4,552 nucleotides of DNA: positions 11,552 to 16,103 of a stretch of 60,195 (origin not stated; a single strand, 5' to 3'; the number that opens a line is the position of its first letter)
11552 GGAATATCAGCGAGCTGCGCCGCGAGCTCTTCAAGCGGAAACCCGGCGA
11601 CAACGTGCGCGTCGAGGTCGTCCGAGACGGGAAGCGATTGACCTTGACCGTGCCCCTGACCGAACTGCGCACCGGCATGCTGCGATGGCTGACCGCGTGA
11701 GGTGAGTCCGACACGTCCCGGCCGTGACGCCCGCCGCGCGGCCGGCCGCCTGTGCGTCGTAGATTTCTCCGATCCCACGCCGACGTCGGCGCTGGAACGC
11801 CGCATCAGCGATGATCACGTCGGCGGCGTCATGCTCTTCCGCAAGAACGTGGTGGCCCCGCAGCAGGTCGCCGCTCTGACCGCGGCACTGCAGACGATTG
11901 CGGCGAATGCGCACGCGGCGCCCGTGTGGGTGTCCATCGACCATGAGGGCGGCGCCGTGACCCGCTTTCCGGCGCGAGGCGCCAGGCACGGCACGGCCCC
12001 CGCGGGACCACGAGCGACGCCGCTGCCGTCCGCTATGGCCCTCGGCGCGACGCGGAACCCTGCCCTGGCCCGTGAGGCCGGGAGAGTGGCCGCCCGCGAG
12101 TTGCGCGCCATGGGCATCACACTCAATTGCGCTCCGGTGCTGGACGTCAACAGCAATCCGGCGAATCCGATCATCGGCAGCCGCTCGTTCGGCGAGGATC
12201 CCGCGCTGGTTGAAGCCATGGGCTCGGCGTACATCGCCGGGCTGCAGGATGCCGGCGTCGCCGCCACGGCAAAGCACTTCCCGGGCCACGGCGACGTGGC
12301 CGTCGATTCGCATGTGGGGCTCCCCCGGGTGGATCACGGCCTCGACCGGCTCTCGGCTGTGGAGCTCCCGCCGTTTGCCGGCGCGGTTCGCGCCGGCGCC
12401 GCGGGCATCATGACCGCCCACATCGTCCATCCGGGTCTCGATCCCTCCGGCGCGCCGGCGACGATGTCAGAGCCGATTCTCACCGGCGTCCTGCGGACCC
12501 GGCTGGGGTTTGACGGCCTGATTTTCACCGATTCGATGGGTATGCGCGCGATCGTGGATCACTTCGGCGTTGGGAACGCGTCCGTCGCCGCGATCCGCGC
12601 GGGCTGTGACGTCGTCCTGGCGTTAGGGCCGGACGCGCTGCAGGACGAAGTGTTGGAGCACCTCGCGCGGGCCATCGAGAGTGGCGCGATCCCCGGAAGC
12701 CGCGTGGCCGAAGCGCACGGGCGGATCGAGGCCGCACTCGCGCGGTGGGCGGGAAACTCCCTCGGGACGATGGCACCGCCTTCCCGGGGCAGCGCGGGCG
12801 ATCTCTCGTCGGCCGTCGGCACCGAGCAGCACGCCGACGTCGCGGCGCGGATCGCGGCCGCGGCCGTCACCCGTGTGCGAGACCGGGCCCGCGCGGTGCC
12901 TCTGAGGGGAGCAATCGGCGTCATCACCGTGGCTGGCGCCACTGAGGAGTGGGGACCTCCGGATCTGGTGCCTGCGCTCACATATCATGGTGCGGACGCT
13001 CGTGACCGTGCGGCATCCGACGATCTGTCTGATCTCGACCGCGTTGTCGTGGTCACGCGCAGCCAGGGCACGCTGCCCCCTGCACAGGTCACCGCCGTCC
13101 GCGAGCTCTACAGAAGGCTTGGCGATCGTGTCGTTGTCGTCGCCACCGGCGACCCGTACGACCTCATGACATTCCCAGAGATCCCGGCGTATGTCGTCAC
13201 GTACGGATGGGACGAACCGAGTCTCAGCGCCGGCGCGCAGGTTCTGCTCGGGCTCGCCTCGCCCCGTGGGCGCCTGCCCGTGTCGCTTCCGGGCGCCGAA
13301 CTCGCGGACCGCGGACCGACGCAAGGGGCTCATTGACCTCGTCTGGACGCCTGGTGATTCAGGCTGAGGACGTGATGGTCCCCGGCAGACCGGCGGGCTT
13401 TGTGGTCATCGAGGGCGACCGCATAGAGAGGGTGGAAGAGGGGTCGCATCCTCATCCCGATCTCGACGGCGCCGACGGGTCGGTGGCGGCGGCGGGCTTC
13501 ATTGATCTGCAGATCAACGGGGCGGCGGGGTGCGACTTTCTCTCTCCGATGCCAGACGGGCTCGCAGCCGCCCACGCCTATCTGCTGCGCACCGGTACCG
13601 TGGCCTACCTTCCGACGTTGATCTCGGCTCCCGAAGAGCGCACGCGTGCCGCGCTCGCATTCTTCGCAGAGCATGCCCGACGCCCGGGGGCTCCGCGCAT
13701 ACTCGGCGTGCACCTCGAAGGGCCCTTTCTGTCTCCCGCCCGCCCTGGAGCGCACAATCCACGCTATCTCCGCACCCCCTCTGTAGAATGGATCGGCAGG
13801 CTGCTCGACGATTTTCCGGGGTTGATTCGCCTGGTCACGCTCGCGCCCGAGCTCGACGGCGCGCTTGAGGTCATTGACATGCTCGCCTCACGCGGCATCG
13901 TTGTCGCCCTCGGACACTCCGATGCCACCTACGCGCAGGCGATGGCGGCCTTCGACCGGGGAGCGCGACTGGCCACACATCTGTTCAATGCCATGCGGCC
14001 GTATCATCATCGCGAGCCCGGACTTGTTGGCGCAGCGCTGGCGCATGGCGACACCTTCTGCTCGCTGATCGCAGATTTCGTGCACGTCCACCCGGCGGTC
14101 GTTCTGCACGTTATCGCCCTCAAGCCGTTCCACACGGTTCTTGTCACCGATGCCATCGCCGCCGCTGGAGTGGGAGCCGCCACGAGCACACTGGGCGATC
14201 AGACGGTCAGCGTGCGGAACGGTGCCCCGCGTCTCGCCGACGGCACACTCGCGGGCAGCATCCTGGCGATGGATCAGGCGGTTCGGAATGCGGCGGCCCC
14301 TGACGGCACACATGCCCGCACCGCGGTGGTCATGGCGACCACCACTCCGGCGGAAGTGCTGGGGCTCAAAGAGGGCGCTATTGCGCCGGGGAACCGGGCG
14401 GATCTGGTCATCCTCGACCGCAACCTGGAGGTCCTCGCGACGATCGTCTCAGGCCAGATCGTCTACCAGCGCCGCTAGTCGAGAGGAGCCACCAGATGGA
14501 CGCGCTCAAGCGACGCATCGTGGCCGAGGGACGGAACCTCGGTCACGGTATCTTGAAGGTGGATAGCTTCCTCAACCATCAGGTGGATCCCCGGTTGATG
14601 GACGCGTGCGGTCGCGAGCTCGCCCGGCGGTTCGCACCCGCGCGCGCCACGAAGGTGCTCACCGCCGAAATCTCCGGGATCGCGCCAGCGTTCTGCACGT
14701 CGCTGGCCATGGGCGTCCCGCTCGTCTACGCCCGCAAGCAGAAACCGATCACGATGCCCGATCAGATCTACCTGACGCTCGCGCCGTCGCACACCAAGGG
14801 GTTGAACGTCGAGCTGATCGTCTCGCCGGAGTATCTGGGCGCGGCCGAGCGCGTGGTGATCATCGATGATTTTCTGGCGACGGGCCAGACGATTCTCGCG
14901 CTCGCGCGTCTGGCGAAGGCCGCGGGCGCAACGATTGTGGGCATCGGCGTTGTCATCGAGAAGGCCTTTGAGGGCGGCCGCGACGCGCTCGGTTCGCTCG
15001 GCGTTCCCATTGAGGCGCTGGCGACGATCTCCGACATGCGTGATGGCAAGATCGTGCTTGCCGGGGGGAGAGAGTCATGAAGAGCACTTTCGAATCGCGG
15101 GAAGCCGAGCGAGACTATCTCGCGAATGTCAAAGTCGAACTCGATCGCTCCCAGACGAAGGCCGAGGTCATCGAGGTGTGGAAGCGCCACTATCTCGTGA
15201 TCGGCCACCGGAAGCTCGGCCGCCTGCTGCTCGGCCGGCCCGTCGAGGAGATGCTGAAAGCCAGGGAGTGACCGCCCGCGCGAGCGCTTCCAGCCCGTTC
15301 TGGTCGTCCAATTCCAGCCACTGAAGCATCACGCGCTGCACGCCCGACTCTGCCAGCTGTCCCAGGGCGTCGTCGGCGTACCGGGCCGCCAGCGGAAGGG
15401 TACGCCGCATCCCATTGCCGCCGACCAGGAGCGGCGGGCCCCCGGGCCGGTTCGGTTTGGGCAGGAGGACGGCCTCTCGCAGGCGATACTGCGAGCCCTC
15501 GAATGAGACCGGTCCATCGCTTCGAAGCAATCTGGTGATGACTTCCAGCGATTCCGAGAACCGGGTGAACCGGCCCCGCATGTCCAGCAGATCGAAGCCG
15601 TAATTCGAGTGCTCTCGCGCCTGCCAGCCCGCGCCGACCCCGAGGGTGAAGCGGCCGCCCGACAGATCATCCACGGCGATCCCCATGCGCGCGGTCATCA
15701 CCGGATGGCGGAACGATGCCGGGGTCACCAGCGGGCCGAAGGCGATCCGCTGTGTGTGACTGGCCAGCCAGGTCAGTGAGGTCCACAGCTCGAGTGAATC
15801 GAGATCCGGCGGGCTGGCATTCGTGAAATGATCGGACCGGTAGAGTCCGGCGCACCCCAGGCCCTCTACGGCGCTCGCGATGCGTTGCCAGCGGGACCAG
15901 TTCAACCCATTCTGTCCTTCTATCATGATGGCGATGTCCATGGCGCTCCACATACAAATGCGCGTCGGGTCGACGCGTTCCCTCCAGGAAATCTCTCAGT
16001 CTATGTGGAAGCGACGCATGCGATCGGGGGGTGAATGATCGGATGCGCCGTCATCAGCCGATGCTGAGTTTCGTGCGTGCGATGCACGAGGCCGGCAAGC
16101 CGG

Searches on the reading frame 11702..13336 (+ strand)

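Call 58: search_protein_families(library=pfam, proteins=[window:11702-13336:+], max_evalue=0.00001)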
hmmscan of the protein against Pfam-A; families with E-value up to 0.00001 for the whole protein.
window:11702-13336:+ (544 aa): 2 families
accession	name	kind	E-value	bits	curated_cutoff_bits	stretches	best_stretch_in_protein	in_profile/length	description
PF00933.27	Glyco_hydro_3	-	1.5e-85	287.9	27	1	17-342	9-313/316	Glycosyl hydrolase family 3 N terminal domain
PF01915.27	Glyco_hydro_3_C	-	4.8e-10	40.2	31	1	390-532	58-172/200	Glycosyl hydrolase family 3 C-terminal domain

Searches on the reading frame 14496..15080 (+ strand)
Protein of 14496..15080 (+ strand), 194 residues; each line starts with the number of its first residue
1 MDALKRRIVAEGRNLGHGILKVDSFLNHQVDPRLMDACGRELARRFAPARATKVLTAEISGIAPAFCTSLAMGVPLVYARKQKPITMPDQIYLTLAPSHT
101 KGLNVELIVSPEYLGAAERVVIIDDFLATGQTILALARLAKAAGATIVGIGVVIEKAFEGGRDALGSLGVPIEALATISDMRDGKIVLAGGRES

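Call 58: search_protein_families(library=pfam, proteins=[window:14496-15080:+], max_evalue=0.00001)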
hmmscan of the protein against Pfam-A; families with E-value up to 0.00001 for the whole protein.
window:14496-15080:+ (194 aa): 1 family
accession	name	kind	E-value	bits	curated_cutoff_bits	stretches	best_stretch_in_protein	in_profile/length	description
PF00156.33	Pribosyltran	-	1.1e-09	38.3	26.3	1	69-157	48-127/158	Phosphoribosyl transferase domain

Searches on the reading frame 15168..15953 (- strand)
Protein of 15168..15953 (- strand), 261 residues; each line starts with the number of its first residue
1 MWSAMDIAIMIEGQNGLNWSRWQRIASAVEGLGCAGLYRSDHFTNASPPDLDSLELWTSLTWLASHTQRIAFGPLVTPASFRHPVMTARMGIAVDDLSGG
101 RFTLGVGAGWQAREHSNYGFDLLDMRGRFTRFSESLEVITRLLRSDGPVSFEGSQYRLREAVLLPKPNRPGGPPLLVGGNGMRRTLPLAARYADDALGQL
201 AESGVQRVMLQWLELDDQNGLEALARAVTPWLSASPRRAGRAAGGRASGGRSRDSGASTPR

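Call 59: search_protein_families(library=pfam, proteins=[window:15168-15953:-], max_evalue=0.00001)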
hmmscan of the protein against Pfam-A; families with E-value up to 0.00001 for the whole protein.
window:15168-15953:- (261 aa): 1 family
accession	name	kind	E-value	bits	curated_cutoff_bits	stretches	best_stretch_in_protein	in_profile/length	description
PF00296.26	Bac_luciferase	-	1e-36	127.3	27.9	1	17-200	20-192/314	Luciferase-like monooxygenase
